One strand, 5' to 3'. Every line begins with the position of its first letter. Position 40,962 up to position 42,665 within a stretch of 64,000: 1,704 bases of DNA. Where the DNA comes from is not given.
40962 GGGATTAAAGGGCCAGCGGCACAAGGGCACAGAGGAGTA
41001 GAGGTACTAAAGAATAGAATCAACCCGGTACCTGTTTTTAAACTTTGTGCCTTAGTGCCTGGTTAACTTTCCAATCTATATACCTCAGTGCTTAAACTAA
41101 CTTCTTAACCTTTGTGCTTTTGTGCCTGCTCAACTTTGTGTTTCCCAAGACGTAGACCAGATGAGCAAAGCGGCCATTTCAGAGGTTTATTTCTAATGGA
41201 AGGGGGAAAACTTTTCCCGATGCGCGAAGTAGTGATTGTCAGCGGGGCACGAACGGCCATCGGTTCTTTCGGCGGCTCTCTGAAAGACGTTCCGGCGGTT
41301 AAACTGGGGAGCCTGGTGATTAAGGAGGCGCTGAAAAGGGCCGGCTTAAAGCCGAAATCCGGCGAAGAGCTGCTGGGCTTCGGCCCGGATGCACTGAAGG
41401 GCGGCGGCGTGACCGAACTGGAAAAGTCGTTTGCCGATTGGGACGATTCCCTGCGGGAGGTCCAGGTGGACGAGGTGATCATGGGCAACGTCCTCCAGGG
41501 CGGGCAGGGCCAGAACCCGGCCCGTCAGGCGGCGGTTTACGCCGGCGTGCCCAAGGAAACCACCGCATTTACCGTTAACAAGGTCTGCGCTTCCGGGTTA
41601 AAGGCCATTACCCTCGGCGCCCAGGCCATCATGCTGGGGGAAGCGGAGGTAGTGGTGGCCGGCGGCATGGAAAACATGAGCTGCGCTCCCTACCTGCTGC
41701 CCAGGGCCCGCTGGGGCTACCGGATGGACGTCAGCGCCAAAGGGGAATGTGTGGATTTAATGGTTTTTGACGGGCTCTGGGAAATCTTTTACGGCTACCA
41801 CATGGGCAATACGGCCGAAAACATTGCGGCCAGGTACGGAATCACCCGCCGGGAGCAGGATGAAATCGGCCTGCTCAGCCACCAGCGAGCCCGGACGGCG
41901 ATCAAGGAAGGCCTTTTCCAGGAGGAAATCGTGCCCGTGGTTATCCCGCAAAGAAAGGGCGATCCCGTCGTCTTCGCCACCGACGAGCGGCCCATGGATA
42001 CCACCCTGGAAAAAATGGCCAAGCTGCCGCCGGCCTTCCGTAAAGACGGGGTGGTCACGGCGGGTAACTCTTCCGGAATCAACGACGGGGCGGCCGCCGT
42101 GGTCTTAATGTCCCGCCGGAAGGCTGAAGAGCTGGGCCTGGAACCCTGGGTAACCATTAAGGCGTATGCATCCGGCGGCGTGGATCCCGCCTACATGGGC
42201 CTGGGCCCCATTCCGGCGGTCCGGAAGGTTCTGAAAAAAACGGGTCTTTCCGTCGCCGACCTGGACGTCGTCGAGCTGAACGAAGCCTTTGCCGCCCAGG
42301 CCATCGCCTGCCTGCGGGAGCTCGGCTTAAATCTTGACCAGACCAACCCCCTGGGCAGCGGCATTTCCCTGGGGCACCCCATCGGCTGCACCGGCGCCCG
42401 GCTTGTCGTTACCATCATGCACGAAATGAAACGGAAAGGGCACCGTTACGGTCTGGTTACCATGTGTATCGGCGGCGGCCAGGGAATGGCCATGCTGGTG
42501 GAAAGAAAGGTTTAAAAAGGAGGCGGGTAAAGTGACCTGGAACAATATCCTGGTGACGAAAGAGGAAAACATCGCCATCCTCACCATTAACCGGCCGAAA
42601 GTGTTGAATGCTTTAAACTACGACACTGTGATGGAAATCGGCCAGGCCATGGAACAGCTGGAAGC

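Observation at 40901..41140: Second dispersed family: clusters of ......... units facing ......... units (REP/MITE-like palindromic elements)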

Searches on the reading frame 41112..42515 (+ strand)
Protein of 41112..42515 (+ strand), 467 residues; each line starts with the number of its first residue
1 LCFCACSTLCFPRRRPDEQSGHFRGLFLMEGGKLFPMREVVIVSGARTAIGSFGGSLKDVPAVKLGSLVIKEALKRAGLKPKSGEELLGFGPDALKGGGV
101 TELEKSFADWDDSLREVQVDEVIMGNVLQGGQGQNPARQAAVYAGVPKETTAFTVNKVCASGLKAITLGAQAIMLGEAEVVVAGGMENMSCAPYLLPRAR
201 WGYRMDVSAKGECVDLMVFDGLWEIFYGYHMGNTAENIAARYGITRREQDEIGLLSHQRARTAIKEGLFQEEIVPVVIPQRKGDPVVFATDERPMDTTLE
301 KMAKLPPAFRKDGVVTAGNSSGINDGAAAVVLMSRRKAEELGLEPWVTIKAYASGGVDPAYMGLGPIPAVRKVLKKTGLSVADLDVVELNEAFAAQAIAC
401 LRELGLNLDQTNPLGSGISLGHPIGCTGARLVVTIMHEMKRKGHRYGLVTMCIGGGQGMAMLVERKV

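Call 11: search_protein_families(library=pfam, proteins=[window:41112-42515:+])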
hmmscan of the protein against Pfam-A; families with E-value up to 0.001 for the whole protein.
window:41112-42515:+ (467 aa): 3 families
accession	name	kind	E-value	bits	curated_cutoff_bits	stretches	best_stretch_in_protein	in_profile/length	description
PF00108.29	Thiolase_N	-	4.3e-96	321.7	26.4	2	115-335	41-259/260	Thiolase, N-terminal domain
PF02803.24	Thiolase_C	-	8.3e-48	161.5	27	1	344-465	2-123/123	Thiolase, C-terminal domain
PF00109.32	ketoacyl-synt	-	7.1e-07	29.5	20.8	1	67-191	94-206/252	Beta-ketoacyl synthase, N-terminal domain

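Call 38: find_homologous_proteins(query=window:41220-42515:+, max_evalue=1e-50)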
Query window:41220-42515:+ (431 aa): 8000 proteins with E <= 1e-50 among 8000 candidates; the best 120 are listed.
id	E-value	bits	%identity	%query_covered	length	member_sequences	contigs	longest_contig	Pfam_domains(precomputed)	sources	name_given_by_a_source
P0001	8.2e-273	922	96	100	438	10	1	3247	PF02803.25,PF00109.33,PF00108.30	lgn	-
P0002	1.1e-267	906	94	100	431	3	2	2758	PF02803.25,PF00109.33,PF00108.30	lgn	-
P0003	1.0e-246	836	87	100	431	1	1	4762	PF02803.25,PF00109.33,PF00108.30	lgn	-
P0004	7.6e-244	827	83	100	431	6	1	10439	PF02803.25,PF00109.33,PF00108.30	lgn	-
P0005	8.9e-244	827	84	100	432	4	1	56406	PF02803.25,PF00109.33,PF00108.30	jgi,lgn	jgi:acetyl-CoA C-acetyltransferase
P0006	1.2e-238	810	83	99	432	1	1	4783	PF02803.25,PF00109.33,PF00108.30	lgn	-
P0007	3.4e-237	805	83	100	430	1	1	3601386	PF02803.25,PF00109.33,PF00108.30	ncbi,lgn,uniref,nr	ncbi:acetyl-CoA acetyltransferase [Desulfofundulus kuznetsovii DSM 6115]|uniref:Acetyl-CoA acetyltra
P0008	6.4e-237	804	82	100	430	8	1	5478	PF02803.25,PF00109.33,PF00108.30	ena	-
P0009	8.7e-237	804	82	100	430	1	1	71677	PF02803.25,PF00109.33,PF00108.30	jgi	jgi:acetyl-CoA C-acetyltransferase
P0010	1.1e-236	803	83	100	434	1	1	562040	PF02803.25,PF00108.30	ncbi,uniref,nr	ncbi:acetyl-CoA C-acetyltransferase [Desulfofundulus sp. TPOSR]|uniref:acetyl-CoA C-acetyltransferas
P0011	3.9e-236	802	82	100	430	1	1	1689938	PF02803.25,PF00109.33,PF00108.30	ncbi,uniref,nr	ncbi:acetyl-CoA C-acetyltransferase [Desulfofundulus sp. TPOSR]|uniref:acetyl-CoA C-acetyltransferas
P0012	8.6e-235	797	82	100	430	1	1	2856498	PF02803.25,PF00109.33,PF00108.30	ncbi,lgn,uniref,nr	ncbi:acetyl-CoA C-acetyltransferase [Desulfofundulus salinus]|uniref:Acetyl-CoA acetyltransferase n=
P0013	1.1e-234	797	82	99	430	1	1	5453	PF02803.25,PF00108.30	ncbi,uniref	ncbi:acetyl-CoA C-acetyltransferase [Desulfofundulus sp.]|uniref:acetyl-CoA C-acetyltransferase n=1 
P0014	2.6e-234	796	82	99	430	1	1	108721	PF02803.25,PF00109.33,PF00108.30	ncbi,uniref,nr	ncbi:acetyl-CoA C-acetyltransferase [Desulfofundulus thermocisternus]|uniref:acetyl-CoA C-acetyltran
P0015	3.0e-234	795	82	99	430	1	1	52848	PF02803.25,PF00109.33,PF00108.30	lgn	-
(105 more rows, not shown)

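Call 39: find_encoding_contigs(protein=P0001, flank=10000, max_places=3)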
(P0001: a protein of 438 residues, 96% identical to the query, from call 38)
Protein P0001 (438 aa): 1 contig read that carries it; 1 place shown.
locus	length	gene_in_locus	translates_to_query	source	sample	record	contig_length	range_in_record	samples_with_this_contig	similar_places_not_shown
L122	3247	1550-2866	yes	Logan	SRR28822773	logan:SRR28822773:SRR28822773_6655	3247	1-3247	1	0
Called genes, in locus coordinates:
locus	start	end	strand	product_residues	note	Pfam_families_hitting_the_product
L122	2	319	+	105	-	?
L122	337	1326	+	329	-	PF01012:ETF, PF00766:ETF_alpha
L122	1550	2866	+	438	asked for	PF00108:Thiolase_N, PF00109:ketoacyl-synt (weak), PF00108:Thiolase_N, PF02803:Thiolase_C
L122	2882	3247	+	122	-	?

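Call 40: find_encoding_contigs(protein=P0002, flank=10000, max_places=3)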
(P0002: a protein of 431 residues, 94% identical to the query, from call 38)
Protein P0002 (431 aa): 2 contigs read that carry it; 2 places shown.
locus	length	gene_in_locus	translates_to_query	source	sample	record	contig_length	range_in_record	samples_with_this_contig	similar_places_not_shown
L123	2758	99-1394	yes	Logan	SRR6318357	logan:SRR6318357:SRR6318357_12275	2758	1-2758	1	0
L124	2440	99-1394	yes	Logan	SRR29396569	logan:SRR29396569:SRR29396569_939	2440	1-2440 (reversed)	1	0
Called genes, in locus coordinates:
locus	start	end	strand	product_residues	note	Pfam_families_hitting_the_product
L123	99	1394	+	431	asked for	PF00108:Thiolase_N, PF00109:ketoacyl-synt (weak), PF00108:Thiolase_N, PF02803:Thiolase_C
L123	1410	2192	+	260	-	PF00378:ECH_1, PF16113:ECH_2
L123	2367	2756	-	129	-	?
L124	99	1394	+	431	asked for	PF00108:Thiolase_N, PF00109:ketoacyl-synt (weak), PF00108:Thiolase_N, PF02803:Thiolase_C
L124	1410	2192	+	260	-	PF00378:ECH_1, PF16113:ECH_2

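Call 41: find_encoding_contigs(protein=P0003, flank=10000, max_places=3)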
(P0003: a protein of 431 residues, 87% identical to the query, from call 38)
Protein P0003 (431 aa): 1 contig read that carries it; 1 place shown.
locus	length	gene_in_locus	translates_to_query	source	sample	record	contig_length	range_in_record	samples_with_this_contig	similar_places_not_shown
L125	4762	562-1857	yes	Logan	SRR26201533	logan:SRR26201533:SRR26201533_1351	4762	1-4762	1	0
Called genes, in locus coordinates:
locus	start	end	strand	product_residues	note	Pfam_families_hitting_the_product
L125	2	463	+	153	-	?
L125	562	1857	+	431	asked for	PF00108:Thiolase_N, PF00109:ketoacyl-synt (weak), PF00108:Thiolase_N, PF02803:Thiolase_C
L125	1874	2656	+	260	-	PF00378:ECH_1, PF16113:ECH_2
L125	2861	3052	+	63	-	-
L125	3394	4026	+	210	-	PF00571:CBS, PF01842:ACT (weak)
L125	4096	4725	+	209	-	PF00392:GntR, PF02080:TrkA_C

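Call 42: find_encoding_contigs(protein=P0005, flank=10000, max_places=3)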
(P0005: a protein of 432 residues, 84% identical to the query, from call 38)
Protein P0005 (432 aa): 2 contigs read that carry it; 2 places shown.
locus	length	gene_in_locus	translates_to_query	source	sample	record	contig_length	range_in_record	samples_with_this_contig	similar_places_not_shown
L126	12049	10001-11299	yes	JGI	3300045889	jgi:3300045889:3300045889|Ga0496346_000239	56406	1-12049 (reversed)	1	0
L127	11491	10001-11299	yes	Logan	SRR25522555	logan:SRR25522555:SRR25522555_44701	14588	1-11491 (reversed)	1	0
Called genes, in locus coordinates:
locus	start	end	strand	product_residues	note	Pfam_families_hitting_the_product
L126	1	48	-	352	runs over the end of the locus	PF09989:DUF2229 (weak)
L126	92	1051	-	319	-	PF09989:DUF2229, PF06050:HGD-D (weak)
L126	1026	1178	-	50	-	-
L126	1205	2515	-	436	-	PF01471:PG_binding_1, PF00704:Glyco_hydro_18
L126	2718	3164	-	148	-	PF00011:HSP20, PF17886:ArsA_HSP20 (weak)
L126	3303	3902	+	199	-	PF12654:DUF3786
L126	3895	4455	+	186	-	PF28549:NDPSase_N, PF00293:NUDIX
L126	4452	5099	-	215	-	PF05209:MinC_N, PF22642:MinC_N_1, PF03775:MinC_C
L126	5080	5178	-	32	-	-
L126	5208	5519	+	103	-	PF01910:Thiamine_BP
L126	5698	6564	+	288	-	PF01087:GalP_UDP_transf, PF16285:DUF4931_N, PF16268:DUF4921, PF02744:GalP_UDP_tr_C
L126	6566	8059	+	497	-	PF08323:Glyco_transf_5, PF00534:Glycos_transf_1, PF13692:Glyco_trans_1_4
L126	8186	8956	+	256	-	PF01012:ETF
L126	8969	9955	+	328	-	PF01012:ETF, PF00766:ETF_alpha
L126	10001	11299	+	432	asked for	PF00108:Thiolase_N, PF00109:ketoacyl-synt, PF00108:Thiolase_N, PF02803:Thiolase_C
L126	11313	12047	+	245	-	?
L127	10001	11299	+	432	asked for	PF00108:Thiolase_N, PF00109:ketoacyl-synt, PF00108:Thiolase_N, PF02803:Thiolase_C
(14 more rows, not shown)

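Call 61: find_encoding_contigs(protein=P0007, flank=10000, max_places=2)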
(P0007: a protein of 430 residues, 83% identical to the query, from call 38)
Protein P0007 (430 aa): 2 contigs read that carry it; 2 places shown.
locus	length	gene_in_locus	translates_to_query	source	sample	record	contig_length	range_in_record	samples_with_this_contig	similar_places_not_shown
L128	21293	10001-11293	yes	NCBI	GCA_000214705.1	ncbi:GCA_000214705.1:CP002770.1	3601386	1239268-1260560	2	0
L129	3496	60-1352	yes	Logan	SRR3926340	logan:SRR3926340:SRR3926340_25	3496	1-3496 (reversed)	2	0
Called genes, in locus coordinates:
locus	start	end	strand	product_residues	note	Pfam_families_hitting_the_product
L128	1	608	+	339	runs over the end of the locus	PF00158:Sigma54_activat, PF14532:Sigma54_activ_2, PF01078:Mg_chelatase (faint), PF07728:AAA_5 (faint), PF25601:AAA_lid_14, PF02954:HTH_8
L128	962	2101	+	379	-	PF02771:Acyl-CoA_dh_N, PF02770:Acyl-CoA_dh_M, PF00441:Acyl-CoA_dh_1, PF08028:Acyl-CoA_dh_2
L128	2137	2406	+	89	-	-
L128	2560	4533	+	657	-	PF16177:ACAS_N, PF00501:AMP-binding, PF13193:AMP-binding_C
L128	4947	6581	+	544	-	PF00501:AMP-binding, PF13193:AMP-binding_C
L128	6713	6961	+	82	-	-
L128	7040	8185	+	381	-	PF02771:Acyl-CoA_dh_N, PF02770:Acyl-CoA_dh_M, PF00441:Acyl-CoA_dh_1, PF08028:Acyl-CoA_dh_2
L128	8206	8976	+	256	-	PF01012:ETF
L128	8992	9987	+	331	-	PF01012:ETF, PF00766:ETF_alpha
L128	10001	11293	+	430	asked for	PF00108:Thiolase_N, PF00109:ketoacyl-synt (faint), PF00108:Thiolase_N, PF02803:Thiolase_C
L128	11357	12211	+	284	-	PF02737:3HCDH_N, PF00725:3HCDH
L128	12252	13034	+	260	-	PF00378:ECH_1, PF16113:ECH_2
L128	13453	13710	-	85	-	-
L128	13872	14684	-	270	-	PF12844:HTH_19, PF13560:HTH_31, PF01381:HTH_3, PF13443:HTH_26 (faint), PF00717:Peptidase_S24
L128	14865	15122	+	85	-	-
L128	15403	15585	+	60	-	PF09388:SpoOE-like (weak)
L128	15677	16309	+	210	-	PF00571:CBS, PF13291:ACT_4 (weak), PF01842:ACT (weak)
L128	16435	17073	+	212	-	PF00392:GntR, PF02080:TrkA_C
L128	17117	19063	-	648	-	PF16177:ACAS_N, PF00501:AMP-binding, PF13193:AMP-binding_C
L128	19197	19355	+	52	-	-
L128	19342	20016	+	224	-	-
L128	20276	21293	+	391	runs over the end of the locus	PF00383:dCMP_cyt_deam_1, PF14437:MafB19-deam, PF01872:RibD_C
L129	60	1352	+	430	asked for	PF00108:Thiolase_N, PF00109:ketoacyl-synt (faint), PF00108:Thiolase_N, PF02803:Thiolase_C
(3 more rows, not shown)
